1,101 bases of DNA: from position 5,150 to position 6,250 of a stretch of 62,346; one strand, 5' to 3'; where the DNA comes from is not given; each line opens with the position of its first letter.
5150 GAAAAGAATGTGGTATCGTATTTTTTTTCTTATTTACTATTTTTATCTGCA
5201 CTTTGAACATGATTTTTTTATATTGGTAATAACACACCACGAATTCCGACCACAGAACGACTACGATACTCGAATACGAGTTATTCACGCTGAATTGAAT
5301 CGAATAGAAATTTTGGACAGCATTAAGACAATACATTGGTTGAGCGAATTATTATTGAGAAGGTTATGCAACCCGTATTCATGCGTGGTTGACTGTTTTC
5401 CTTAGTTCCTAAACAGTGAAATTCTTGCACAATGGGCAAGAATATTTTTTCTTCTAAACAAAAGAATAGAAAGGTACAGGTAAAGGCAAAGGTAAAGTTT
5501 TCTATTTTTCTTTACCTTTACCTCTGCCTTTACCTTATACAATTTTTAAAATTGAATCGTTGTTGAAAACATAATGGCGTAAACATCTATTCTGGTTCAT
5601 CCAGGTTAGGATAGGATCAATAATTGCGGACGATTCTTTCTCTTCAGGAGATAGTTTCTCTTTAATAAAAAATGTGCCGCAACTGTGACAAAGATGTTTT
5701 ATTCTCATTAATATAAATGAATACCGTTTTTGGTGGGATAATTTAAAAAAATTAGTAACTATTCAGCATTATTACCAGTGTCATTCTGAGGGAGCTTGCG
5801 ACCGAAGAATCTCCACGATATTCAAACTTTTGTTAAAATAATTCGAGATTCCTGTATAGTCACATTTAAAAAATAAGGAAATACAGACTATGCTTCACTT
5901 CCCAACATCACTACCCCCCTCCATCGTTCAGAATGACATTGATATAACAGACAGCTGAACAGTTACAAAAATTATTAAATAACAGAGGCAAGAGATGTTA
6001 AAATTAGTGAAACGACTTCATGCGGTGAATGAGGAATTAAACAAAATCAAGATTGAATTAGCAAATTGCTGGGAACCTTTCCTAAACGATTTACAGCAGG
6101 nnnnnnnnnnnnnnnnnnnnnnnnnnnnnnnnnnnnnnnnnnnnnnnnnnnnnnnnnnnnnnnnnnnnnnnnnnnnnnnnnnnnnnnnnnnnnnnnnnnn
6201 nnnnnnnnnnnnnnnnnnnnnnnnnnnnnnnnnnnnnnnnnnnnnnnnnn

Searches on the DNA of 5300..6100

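Call 113: search_rna_families(source=window, start=5300, end=6100, threshold=evalue, max_evalue=1)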
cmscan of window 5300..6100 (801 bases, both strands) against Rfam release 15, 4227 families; matches with E-value up to 1: 10.
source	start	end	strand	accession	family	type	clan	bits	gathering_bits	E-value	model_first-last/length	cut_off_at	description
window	5446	5556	-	RF03926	MIR1435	Gene; miRNA;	-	27.1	94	0.11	25-161/186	no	MIR1435 microRNA precursor family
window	5398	5540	+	RF01606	plasmodium_snoR31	Gene; snRNA; snoRNA; HACA-box;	-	26.5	60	0.29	1-145/145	no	small nucleolar RNA snoR31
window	5469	5566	+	RF00021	Spot_42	Gene; sRNA;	-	23.9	80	0.036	1-115/115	no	Spot 42 RNA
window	5460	5548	-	RF04164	MIR1507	Gene; miRNA;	-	23.6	73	0.0083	1-107/107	no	MIR1507 microRNA precursor family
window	5457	5552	+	RF04164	MIR1507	Gene; miRNA;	-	23.5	73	0.0088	1-107/107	no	MIR1507 microRNA precursor family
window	5468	5544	-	RF03967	mir-1270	Gene; miRNA;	-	22.4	90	0.047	1-83/83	no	mir-1270 microRNA precursor family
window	5473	5534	-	RF03792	MIR6462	Gene; miRNA;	-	21.5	96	0.41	1-119/119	no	MIR6462 microRNA precursor family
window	5474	5537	-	RF04146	mir-4742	Gene; miRNA;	-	20.2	85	0.73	1-85/85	no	mir-4742 microRNA precursor family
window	5476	5537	+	RF04156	MIR2670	Gene; miRNA;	-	18.7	117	0.21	1-200/200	no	MIR2670 microRNA precursor family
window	5659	5758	+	RF01407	STnc560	Gene; sRNA;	-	17.7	55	0.3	1-214/214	no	STnc560 Hfq binding RNA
